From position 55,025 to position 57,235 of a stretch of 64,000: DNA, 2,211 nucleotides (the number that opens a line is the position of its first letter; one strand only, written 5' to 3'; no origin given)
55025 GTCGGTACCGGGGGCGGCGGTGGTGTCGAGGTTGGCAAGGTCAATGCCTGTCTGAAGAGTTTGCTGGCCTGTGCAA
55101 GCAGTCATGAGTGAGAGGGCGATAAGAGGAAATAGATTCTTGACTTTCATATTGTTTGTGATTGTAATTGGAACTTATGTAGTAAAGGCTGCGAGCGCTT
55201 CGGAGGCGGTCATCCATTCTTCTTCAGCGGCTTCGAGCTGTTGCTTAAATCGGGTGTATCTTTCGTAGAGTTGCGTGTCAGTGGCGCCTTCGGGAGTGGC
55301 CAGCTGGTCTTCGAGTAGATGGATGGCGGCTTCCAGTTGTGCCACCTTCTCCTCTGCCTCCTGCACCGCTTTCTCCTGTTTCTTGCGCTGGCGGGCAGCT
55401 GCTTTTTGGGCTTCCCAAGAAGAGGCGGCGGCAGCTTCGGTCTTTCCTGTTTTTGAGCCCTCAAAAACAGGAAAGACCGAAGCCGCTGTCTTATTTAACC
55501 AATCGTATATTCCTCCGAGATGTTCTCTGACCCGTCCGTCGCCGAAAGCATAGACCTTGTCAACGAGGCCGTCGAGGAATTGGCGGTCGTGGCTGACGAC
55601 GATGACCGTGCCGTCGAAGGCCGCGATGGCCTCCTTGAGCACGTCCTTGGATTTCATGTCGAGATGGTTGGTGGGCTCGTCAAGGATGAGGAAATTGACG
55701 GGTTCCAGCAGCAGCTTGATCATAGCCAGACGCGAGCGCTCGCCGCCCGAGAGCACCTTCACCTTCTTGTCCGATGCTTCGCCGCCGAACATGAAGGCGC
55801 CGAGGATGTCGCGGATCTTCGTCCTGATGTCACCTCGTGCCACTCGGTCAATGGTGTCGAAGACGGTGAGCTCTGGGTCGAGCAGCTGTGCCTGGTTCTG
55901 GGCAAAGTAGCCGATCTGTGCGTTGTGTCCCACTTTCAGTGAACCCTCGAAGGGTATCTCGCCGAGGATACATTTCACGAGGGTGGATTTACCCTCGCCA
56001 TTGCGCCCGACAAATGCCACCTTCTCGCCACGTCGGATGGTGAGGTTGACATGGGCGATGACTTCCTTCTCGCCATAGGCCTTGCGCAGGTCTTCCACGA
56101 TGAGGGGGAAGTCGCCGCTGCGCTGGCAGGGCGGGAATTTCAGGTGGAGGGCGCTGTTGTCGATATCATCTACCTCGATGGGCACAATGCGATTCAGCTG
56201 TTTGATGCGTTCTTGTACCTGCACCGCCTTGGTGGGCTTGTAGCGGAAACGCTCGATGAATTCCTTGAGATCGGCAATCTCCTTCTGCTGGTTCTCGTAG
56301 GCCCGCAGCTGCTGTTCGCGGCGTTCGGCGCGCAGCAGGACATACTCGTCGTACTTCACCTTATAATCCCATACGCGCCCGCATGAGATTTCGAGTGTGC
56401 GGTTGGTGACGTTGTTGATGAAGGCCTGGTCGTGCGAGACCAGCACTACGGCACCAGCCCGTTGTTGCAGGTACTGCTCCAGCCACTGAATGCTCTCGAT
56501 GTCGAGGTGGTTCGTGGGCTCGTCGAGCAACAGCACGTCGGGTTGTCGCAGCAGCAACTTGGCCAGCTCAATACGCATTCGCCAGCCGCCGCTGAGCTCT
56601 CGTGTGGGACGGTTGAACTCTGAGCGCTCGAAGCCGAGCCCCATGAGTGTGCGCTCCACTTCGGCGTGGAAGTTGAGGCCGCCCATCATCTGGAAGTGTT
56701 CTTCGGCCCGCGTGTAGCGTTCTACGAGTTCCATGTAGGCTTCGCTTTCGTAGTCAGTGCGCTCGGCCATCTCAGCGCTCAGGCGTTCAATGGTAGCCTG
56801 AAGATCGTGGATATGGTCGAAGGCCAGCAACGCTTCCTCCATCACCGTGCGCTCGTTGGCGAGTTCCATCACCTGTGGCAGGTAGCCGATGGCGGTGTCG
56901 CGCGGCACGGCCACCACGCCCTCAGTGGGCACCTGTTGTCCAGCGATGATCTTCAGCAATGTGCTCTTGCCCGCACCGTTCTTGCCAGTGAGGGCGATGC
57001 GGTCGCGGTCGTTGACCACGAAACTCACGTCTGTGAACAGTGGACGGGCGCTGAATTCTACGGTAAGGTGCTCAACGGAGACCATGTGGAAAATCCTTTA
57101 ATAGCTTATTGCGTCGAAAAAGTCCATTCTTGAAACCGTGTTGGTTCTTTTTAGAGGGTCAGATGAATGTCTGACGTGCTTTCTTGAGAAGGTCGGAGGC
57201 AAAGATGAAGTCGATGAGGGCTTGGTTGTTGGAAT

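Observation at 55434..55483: Perfect 50 nt palindrome translated within an ABC-F ATPase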

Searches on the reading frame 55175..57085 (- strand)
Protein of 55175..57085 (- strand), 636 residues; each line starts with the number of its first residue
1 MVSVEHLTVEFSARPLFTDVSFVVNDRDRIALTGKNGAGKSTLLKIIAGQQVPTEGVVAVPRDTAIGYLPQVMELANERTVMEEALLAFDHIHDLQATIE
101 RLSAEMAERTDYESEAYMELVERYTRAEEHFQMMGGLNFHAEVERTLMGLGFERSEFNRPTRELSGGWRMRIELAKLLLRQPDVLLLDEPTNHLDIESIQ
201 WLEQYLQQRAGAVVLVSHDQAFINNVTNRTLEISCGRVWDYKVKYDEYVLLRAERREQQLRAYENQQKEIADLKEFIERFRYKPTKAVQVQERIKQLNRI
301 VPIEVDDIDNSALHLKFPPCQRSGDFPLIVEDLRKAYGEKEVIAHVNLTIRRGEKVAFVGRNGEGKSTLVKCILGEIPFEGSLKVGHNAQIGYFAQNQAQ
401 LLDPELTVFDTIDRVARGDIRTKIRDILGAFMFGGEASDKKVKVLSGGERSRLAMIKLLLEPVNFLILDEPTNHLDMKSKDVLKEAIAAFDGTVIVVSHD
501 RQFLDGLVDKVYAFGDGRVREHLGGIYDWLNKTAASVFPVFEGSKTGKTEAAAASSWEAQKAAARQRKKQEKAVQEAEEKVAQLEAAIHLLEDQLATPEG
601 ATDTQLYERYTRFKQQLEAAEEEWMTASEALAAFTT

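Call 6: find_homologous_proteins(query=window:55175-57085:-, max_evalue=1e-50)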
Query window:55175-57085:- (636 aa): 8000 proteins with E <= 1e-50 among 8000 candidates; the best 120 are listed.
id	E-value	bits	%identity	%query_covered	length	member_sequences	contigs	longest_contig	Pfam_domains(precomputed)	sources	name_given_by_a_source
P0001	0.0e+0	1406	100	100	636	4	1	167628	PF01926.30,PF00005.34,PF00350.30,PF13476.13,PF13555.13,PF03193.23,PF02463.26,PF13304.13,PF12848.14,PF16326.11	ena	-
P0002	0.0e+0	1302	-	-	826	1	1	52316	PF01926.30,PF08477.20,PF00006.32,PF00350.30,PF13555.13,PF00004.36,PF13401.13,PF03193.23,PF05673.20,PF13304.13,PF00931.29,PF13191.13,PF24883.3,PF00005.34,PF12775.14,PF13476.13,PF05729.19,PF02367.24,PF13521.13,PF00910.29,PF02463.26,PF20720.4,PF12848.14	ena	-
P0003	0.0e+0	1301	-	-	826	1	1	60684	PF01926.30,PF08477.20,PF00006.32,PF00350.30,PF13555.13,PF00004.36,PF13401.13,PF03193.23,PF05673.20,PF05496.19,PF13304.13,PF13191.13,PF24883.3,PF00005.34,PF12775.14,PF13476.13,PF05729.19,PF02367.24,PF13521.13,PF00910.29,PF02463.26,PF20720.4,PF12848.14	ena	-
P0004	0.0e+0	1273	89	100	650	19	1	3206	PF01926.30,PF00005.34,PF00350.30,PF13476.13,PF13555.13,PF03193.23,PF02463.26,PF13304.13,PF12848.14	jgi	jgi:ATP-binding cassette subfamily F protein 3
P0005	0.0e+0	1271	89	100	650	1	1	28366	PF01926.30,PF00005.34,PF00350.30,PF13476.13,PF13555.13,PF03193.23,PF02463.26,PF13304.13,PF12848.14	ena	-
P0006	0.0e+0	1265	89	100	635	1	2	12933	PF01926.30,PF00005.34,PF00350.30,PF13476.13,PF13555.13,PF03193.23,PF02463.26,PF13304.13,PF12848.14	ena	-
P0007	0.0e+0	1254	87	100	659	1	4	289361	PF01926.30,PF00005.34,PF00350.30,PF13476.13,PF13555.13,PF03193.23,PF02463.26,PF13304.13,PF12848.14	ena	-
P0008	0.0e+0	1253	87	100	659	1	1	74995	PF01926.30,PF00005.34,PF00350.30,PF13476.13,PF13555.13,PF03193.23,PF02463.26,PF13304.13,PF12848.14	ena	-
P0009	0.0e+0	1252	88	99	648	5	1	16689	PF01926.30,PF00005.34,PF00350.30,PF13476.13,PF13555.13,PF03193.23,PF02463.26,PF13304.13,PF12848.14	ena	-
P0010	0.0e+0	1250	87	100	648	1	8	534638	PF01926.30,PF00005.34,PF00350.30,PF13476.13,PF13555.13,PF03193.23,PF02463.26,PF13304.13,PF12848.14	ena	-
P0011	0.0e+0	1250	88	100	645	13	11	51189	PF00005.34,PF00350.30,PF13476.13,PF13555.13,PF03193.23,PF02463.26,PF13304.13,PF12848.14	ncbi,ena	-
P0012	0.0e+0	1245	87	100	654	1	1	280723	PF01926.30,PF00005.34,PF00350.30,PF13476.13,PF13555.13,PF03193.23,PF02463.26,PF13304.13,PF12848.14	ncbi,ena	-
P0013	0.0e+0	1240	87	100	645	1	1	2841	PF00005.34,PF00350.30,PF13476.13,PF13555.13,PF03193.23,PF02463.26,PF13304.13,PF12848.14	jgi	jgi:ATP-binding cassette subfamily F protein 3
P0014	0.0e+0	1239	87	100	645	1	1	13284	PF01926.30,PF00005.34,PF00350.30,PF13476.13,PF13555.13,PF03193.23,PF02463.26,PF13304.13,PF12848.14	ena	-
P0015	0.0e+0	1238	86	100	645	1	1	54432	PF00005.34,PF00350.30,PF13476.13,PF13555.13,PF03193.23,PF02463.26,PF13304.13,PF12848.14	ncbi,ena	-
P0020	0.0e+0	1232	86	100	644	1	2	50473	PF01926.30,PF00005.34,PF00350.30,PF13476.13,PF13555.13,PF03193.23,PF02463.26,PF13304.13,PF12848.14,PF16326.11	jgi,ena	-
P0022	0.0e+0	1231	86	100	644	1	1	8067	PF00005.34,PF00350.30,PF13476.13,PF13555.13,PF03193.23,PF02463.26,PF13304.13,PF12848.14,PF16326.11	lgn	-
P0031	0.0e+0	1215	85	100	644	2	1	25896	PF00005.34,PF00350.30,PF13476.13,PF13555.13,PF03193.23,PF02463.26,PF13304.13,PF12848.14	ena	-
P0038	0.0e+0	1192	85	99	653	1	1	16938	PF01926.30,PF00005.34,PF00350.30,PF13476.13,PF13555.13,PF03193.23,PF02463.26,PF13304.13,PF12848.14,PF16326.11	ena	-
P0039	0.0e+0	1190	84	99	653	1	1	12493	PF01926.30,PF00005.34,PF00350.30,PF13476.13,PF13555.13,PF03193.23,PF02463.26,PF13304.13,PF12848.14,PF16326.11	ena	-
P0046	0.0e+0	1177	82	100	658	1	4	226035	PF01926.30,PF00005.34,PF00350.30,PF13476.13,PF13555.13,PF03193.23,PF02463.26,PF13304.13,PF12848.14,PF16326.11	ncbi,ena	-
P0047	0.0e+0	1175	84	99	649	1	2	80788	PF01926.30,PF00005.34,PF00350.30,PF13476.13,PF13555.13,PF00004.36,PF02463.26,PF13304.13,PF12848.14,PF16326.11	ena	-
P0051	0.0e+0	1164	81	99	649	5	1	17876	PF01926.30,PF00005.34,PF00350.30,PF13476.13,PF13555.13,PF13401.13,PF03193.23,PF02463.26,PF13304.13,PF12848.14,PF16326.11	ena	-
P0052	0.0e+0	1163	90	83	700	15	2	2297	PF01926.30,PF00005.34,PF00350.30,PF13476.13,PF13555.13,PF13401.13,PF03193.23,PF02463.26,PF13304.13,PF12848.14,PF16326.11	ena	-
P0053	0.0e+0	1162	81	99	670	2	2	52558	PF01926.30,PF00005.34,PF00350.30,PF13476.13,PF13555.13,PF03193.23,PF02463.26,PF13304.13,PF12848.14,PF16326.11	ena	-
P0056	0.0e+0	1158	80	100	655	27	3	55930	PF01926.30,PF00005.34,PF00350.30,PF13555.13,PF03193.23,PF02463.26,PF13304.13,PF12848.14,PF16326.11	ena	-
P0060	0.0e+0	1157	79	100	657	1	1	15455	PF01926.30,PF00005.34,PF00350.30,PF13476.13,PF13555.13,PF03193.23,PF02463.26,PF13304.13,PF12848.14,PF16326.11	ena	-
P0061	0.0e+0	1157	79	99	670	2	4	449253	PF01926.30,PF00005.34,PF00350.30,PF13476.13,PF13555.13,PF03193.23,PF02463.26,PF13304.13,PF12848.14,PF16326.11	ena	-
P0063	0.0e+0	1156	79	99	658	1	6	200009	PF01926.30,PF00005.34,PF00350.30,PF13476.13,PF13555.13,PF03193.23,PF02463.26,PF13304.13,PF12848.14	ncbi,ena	-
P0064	0.0e+0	1156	80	100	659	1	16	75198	PF01926.30,PF00005.34,PF00350.30,PF13476.13,PF13555.13,PF13401.13,PF03193.23,PF02463.26,PF13304.13,PF12848.14,PF16326.11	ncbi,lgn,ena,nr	ncbi:MAG: ABC-F family ATP-binding cassette domain-containing protein [Bacteroidaceae bacterium]|nr:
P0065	0.0e+0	1156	80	100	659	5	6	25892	PF01926.30,PF00005.34,PF00350.30,PF13476.13,PF13555.13,PF13401.13,PF03193.23,PF02463.26,PF13304.13,PF12848.14,PF16326.11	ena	-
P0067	0.0e+0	1156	80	100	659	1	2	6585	PF01926.30,PF00005.34,PF00350.30,PF13476.13,PF13555.13,PF13401.13,PF03193.23,PF02463.26,PF13304.13,PF12848.14,PF16326.11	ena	-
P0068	0.0e+0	1155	79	100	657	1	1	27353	PF01926.30,PF00005.34,PF00350.30,PF13476.13,PF13555.13,PF03193.23,PF02463.26,PF13304.13,PF12848.14,PF16326.11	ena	-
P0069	0.0e+0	1155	80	100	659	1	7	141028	PF01926.30,PF00005.34,PF00350.30,PF13476.13,PF13555.13,PF13401.13,PF03193.23,PF02463.26,PF13304.13,PF12848.14,PF16326.11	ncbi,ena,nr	ncbi:MAG: ABC-F family ATP-binding cassette domain-containing protein [Bacteroidaceae bacterium]|nr:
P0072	0.0e+0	1154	76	100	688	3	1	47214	PF01926.30,PF00005.34,PF00350.30,PF13476.13,PF13555.13,PF03193.23,PF02463.26,PF13304.13,PF12848.14,PF16326.11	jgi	-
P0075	0.0e+0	1153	80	100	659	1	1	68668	PF01926.30,PF00005.34,PF00350.30,PF13476.13,PF13555.13,PF13401.13,PF03193.23,PF02463.26,PF13304.13,PF12848.14,PF16326.11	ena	-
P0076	0.0e+0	1152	79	100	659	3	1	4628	PF01926.30,PF00350.30,PF13555.13,PF13401.13,PF03193.23,PF13304.13,PF16326.11,PF00005.34,PF13476.13,PF02367.24,PF02463.26,PF12848.14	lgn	-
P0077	0.0e+0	1152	80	100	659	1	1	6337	PF01926.30,PF00005.34,PF00350.30,PF13476.13,PF13555.13,PF03193.23,PF02463.26,PF13304.13,PF12848.14,PF16326.11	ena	-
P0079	0.0e+0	1152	79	100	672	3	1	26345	PF01926.30,PF00005.34,PF00350.30,PF13555.13,PF03193.23,PF02463.26,PF13304.13,PF12848.14,PF16326.11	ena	-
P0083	0.0e+0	1151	81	100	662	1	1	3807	PF01926.30,PF00005.34,PF00350.30,PF13476.13,PF13555.13,PF13401.13,PF03193.23,PF02463.26,PF13304.13,PF12848.14,PF16326.11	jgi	-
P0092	0.0e+0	1143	81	99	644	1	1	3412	PF01926.30,PF00005.34,PF00350.30,PF13476.13,PF13555.13,PF03193.23,PF02463.26,PF13304.13,PF12848.14,PF16326.11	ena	-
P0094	0.0e+0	1139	79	99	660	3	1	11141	PF01926.30,PF00005.34,PF00350.30,PF13476.13,PF13555.13,PF00004.36,PF03193.23,PF02463.26,PF13304.13,PF12848.14,PF16326.11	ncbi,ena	-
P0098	0.0e+0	1135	79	99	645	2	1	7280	PF01926.30,PF00005.34,PF00350.30,PF13476.13,PF13555.13,PF13401.13,PF03193.23,PF02463.26,PF13304.13,PF12848.14,PF16326.11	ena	-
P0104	0.0e+0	1126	78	99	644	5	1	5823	PF01926.30,PF00005.34,PF00350.30,PF13476.13,PF13555.13,PF03193.23,PF02463.26,PF13304.13,PF12848.14,PF16326.11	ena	-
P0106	0.0e+0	1125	78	99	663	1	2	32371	PF01926.30,PF00005.34,PF00350.30,PF13476.13,PF13555.13,PF03193.23,PF02463.26,PF13304.13,PF12848.14,PF16326.11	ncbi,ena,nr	ncbi:MAG: ABC-F family ATP-binding cassette domain-containing protein [Bacteroidaceae bacterium]|nr:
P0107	0.0e+0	1122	78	100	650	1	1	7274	PF01926.30,PF00005.34,PF00350.30,PF13476.13,PF13555.13,PF02463.26,PF13304.13,PF12848.14,PF16326.11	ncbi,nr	ncbi:MAG: ABC-F family ATP-binding cassette domain-containing protein [Bacteroidaceae bacterium]|nr:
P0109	0.0e+0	1119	78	99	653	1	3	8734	PF01926.30,PF00005.34,PF00350.30,PF13476.13,PF13555.13,PF03193.23,PF02463.26,PF13304.13,PF12848.14,PF16326.11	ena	-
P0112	0.0e+0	1114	79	99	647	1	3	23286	PF01926.30,PF00005.34,PF00350.30,PF13476.13,PF13555.13,PF03193.23,PF02463.26,PF13304.13,PF12848.14,PF16326.11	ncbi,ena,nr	ncbi:MAG: ABC-F family ATP-binding cassette domain-containing protein [Bacteroidaceae bacterium]|nr:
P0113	0.0e+0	1110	78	99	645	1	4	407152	PF01926.30,PF00005.34,PF00350.30,PF13476.13,PF13555.13,PF03193.23,PF02463.26,PF13304.13,PF12848.14,PF16326.11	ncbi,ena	-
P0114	0.0e+0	1109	78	99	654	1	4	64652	PF01926.30,PF00005.34,PF00350.30,PF13476.13,PF13555.13,PF03193.23,PF02463.26,PF13304.13,PF12848.14,PF16326.11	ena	-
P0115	0.0e+0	1108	79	99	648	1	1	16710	PF01926.30,PF00005.34,PF13476.13,PF13555.13,PF03193.23,PF02463.26,PF13304.13,PF12848.14,PF16326.11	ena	-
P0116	0.0e+0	1097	75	99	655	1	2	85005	PF01926.30,PF00005.34,PF00350.30,PF13476.13,PF13555.13,PF03193.23,PF02463.26,PF13304.13,PF12848.14,PF16326.11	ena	-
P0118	0.0e+0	1093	76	99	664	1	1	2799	PF01926.30,PF00005.34,PF00350.30,PF13476.13,PF13555.13,PF03193.23,PF02463.26,PF13304.13,PF12848.14,PF16326.11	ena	-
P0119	0.0e+0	1088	76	100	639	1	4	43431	PF01926.30,PF00005.34,PF00350.30,PF13476.13,PF13555.13,PF13401.13,PF03193.23,PF02463.26,PF13304.13,PF12848.14,PF16326.11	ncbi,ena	-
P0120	0.0e+0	1083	77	100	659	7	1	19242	PF01926.30,PF00005.34,PF00350.30,PF13476.13,PF13555.13,PF03193.23,PF02463.26,PF13304.13,PF12848.14,PF16326.11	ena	-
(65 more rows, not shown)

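Call 10: find_encoding_contigs(protein=P0001, flank=3000, max_places=6)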
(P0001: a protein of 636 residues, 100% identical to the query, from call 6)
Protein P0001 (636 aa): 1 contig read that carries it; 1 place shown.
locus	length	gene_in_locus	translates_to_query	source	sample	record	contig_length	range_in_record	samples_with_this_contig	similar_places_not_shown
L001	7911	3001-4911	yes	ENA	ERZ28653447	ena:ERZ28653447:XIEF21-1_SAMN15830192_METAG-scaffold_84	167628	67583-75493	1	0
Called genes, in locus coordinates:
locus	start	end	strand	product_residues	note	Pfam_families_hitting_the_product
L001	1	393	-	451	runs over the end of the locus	PF05697:Trigger_N, PF28537:FKBP-like_TF, PF28539:TF_C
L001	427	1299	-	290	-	PF00005:ABC_tran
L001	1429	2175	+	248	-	PF02405:MlaE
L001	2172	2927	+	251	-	PF00005:ABC_tran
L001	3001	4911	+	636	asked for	PF00005:ABC_tran, PF02463:SMC_N (faint), PF03193:RsgA_GTPase (faint), PF13476:AAA_23 (faint), PF13555:AAA_29 (faint), PF12848:ABC_tran_Xtn, PF00005:ABC_tran, PF16326:ABC_tran_CTD (weak), +3 more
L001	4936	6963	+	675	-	PF05649:Peptidase_M13_N, PF01431:Peptidase_M13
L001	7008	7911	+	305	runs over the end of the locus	PF04204:HTS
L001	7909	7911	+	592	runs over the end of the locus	PF01136:Peptidase_U32, PF12392:DUF3656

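Call 11: find_encoding_contigs(protein=P0006, flank=3000, max_places=6)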
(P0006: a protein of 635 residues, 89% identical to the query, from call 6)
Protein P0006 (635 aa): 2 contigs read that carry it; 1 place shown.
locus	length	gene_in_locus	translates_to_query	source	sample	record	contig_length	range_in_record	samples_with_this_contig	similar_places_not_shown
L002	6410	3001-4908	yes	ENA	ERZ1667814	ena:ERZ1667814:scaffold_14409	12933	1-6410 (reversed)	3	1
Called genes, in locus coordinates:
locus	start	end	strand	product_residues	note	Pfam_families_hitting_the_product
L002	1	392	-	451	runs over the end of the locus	PF05697:Trigger_N, PF28537:FKBP-like_TF, PF28539:TF_C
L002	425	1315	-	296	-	PF00005:ABC_tran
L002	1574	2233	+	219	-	PF02405:MlaE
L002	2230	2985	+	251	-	PF00005:ABC_tran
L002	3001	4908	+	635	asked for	PF00005:ABC_tran, PF02463:SMC_N (faint), PF03193:RsgA_GTPase (faint), PF13476:AAA_23 (faint), PF13555:AAA_29 (faint), PF00350:Dynamin_N (faint), PF12848:ABC_tran_Xtn, PF00005:ABC_tran, +2 more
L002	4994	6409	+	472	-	?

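Call 14: find_encoding_contigs(protein=P0015, flank=10000, max_places=2)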
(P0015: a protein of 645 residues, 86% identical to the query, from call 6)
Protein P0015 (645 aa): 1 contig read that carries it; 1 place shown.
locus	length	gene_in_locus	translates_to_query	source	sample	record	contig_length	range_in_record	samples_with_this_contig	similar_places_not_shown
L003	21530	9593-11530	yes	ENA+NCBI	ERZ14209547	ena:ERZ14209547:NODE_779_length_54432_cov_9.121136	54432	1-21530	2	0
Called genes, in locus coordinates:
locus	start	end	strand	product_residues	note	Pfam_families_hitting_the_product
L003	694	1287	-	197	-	PF10543:ORF6N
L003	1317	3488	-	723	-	PF00270:DEAD, PF00271:Helicase_C, PF16124:RecQ_Zn_bind, PF09382:RQC, PF00570:HRDC, PF21220:RecQ-1-like_HTH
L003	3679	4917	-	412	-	PF06689:zf-C4_ClpX, PF05496:RuvB_N (weak), PF00004:AAA, PF07724:AAA_2, PF07728:AAA_5 (weak), PF10431:ClpB_D2-small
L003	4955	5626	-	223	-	PF00574:CLP_protease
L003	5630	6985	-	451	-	PF05697:Trigger_N, PF28537:FKBP-like_TF, PF28539:TF_C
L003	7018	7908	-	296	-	PF00005:ABC_tran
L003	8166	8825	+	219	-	PF02405:MlaE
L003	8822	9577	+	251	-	PF00005:ABC_tran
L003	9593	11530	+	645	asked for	PF00005:ABC_tran, PF02463:SMC_N (faint), PF03193:RsgA_GTPase (faint), PF13476:AAA_23 (faint), PF13555:AAA_29 (faint), PF00350:Dynamin_N (faint), PF12848:ABC_tran_Xtn, PF00005:ABC_tran, +1 more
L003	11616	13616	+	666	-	PF05649:Peptidase_M13_N, PF01431:Peptidase_M13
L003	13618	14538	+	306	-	PF04204:HTS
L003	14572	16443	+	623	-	PF01136:Peptidase_U32, PF12392:DUF3656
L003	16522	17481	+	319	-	-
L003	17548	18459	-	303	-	-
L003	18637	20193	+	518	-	PF13541:ChlI, PF00493:MCM (faint), PF01078:Mg_chelatase, PF07728:AAA_5, PF13335:Mg_chelatase_C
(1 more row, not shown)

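Call 15: find_encoding_contigs(protein=P0007, flank=10000, max_places=2)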
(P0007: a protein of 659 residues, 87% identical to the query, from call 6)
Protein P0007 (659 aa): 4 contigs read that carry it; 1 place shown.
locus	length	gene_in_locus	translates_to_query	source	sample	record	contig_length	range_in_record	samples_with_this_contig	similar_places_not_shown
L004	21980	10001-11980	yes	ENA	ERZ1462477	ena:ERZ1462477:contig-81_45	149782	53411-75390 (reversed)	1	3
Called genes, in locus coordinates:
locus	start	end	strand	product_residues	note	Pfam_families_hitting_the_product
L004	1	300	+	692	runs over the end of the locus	PF14508:GH97_N, PF10566:Glyco_hydro_97, PF14509:GH97_C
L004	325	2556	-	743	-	PF09371:Tex_N, PF22706:Tex_central_region, PF14639:YqgF (weak), PF16921:Tex_YqgF, PF14635:HHH_7, PF12836:HHH_3, PF17674:HHH_9, PF00575:S1, +1 more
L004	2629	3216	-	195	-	-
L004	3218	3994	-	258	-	PF02153:PDH_N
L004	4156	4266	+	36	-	-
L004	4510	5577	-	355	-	PF00793:DAHP_synth_1, PF01817:CM_2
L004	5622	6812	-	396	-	PF00155:Aminotran_1_2, PF12897:Asp_aminotransf (faint)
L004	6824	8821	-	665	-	PF20434:BD-FAE, PF07859:Abhydrolase_3, PF00326:Peptidase_S9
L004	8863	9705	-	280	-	PF00800:PDT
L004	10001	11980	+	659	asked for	PF00005:ABC_tran, PF02463:SMC_N (faint), PF03193:RsgA_GTPase (faint), PF13476:AAA_23 (faint), PF13555:AAA_29 (faint), PF00350:Dynamin_N (faint), PF12848:ABC_tran_Xtn, PF00005:ABC_tran, +2 more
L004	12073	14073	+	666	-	PF05649:Peptidase_M13_N, PF01431:Peptidase_M13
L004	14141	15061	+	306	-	PF04204:HTS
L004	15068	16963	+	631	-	PF01136:Peptidase_U32, PF12392:DUF3656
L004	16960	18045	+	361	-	-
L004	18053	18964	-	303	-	-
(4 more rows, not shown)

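Call 16: find_encoding_contigs(protein=P0010, flank=10000, max_places=2)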
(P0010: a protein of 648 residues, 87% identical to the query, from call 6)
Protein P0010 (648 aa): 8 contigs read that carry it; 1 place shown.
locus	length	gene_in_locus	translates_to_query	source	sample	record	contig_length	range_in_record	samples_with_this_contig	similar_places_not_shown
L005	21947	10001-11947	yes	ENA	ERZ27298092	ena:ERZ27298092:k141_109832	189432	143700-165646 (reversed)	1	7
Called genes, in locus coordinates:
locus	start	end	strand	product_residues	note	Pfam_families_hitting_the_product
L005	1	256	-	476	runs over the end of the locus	PF13145:Rotamase_2, PF13616:Rotamase_3, PF00639:Rotamase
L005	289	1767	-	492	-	PF00478:IMPDH, PF03060:NMO (faint), PF00571:CBS, PF01070:FMN_dh (weak)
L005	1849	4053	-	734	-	PF00270:DEAD, PF00271:Helicase_C, PF16124:RecQ_Zn_bind, PF09382:RQC, PF00570:HRDC, PF21220:RecQ-1-like_HTH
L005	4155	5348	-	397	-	PF06689:zf-C4_ClpX (weak), PF05496:RuvB_N (weak), PF00004:AAA, PF07724:AAA_2, PF07728:AAA_5 (weak), PF10431:ClpB_D2-small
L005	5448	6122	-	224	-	PF00574:CLP_protease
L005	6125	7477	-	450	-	PF05697:Trigger_N, PF28537:FKBP-like_TF, PF28539:TF_C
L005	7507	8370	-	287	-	PF00005:ABC_tran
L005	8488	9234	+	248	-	PF02405:MlaE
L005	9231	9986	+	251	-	PF00005:ABC_tran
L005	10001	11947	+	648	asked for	PF00005:ABC_tran, PF02463:SMC_N (faint), PF03193:RsgA_GTPase (faint), PF13476:AAA_23 (faint), PF13555:AAA_29 (faint), PF00350:Dynamin_N (faint), PF12848:ABC_tran_Xtn, PF00005:ABC_tran, +2 more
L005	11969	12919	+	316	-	PF04204:HTS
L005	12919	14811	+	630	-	PF01136:Peptidase_U32, PF12392:DUF3656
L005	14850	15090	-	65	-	-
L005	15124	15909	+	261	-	-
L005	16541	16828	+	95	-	PF20482:DUF6722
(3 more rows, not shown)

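Call 17: find_encoding_contigs(protein=P0012, flank=10000, max_places=2)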
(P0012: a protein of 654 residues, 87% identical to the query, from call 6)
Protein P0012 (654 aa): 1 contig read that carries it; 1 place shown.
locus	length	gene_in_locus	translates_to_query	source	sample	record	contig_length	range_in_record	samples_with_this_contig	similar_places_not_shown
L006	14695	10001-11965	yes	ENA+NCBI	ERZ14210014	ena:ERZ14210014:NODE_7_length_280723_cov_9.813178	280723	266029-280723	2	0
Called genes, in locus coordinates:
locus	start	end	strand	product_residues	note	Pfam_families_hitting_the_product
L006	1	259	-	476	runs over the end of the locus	PF13145:Rotamase_2 (weak), PF13616:Rotamase_3, PF00639:Rotamase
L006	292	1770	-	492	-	PF00478:IMPDH, PF03060:NMO (faint), PF00571:CBS, PF01070:FMN_dh (weak)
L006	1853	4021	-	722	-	PF00270:DEAD, PF00271:Helicase_C, PF16124:RecQ_Zn_bind, PF09382:RQC, PF00570:HRDC, PF21220:RecQ-1-like_HTH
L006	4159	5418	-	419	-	PF06689:zf-C4_ClpX, PF05496:RuvB_N (weak), PF07724:AAA_2, PF07728:AAA_5 (weak), PF00004:AAA, PF10431:ClpB_D2-small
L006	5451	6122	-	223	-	PF00574:CLP_protease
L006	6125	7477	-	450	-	PF05697:Trigger_N, PF28537:FKBP-like_TF, PF28539:TF_C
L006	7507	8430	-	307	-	PF00005:ABC_tran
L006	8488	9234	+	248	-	PF02405:MlaE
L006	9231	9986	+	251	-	PF00005:ABC_tran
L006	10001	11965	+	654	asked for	PF00005:ABC_tran, PF02463:SMC_N (faint), PF03193:RsgA_GTPase (faint), PF13476:AAA_23 (faint), PF13555:AAA_29 (faint), PF00350:Dynamin_N (faint), PF12848:ABC_tran_Xtn, PF00005:ABC_tran, +2 more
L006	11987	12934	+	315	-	PF04204:HTS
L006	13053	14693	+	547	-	?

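Call 28: list_cluster_members(proteins=[P0001, P0006])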
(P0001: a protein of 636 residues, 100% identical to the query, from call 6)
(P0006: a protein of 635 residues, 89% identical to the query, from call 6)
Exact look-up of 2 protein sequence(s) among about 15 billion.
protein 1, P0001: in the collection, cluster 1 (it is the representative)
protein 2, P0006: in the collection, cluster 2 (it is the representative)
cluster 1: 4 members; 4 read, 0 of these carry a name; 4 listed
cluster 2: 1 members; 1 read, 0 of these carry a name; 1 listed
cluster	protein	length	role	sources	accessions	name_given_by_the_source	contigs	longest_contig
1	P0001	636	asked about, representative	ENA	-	-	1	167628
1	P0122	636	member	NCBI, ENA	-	-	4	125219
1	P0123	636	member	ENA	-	-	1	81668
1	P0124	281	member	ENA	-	-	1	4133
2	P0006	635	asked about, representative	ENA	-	-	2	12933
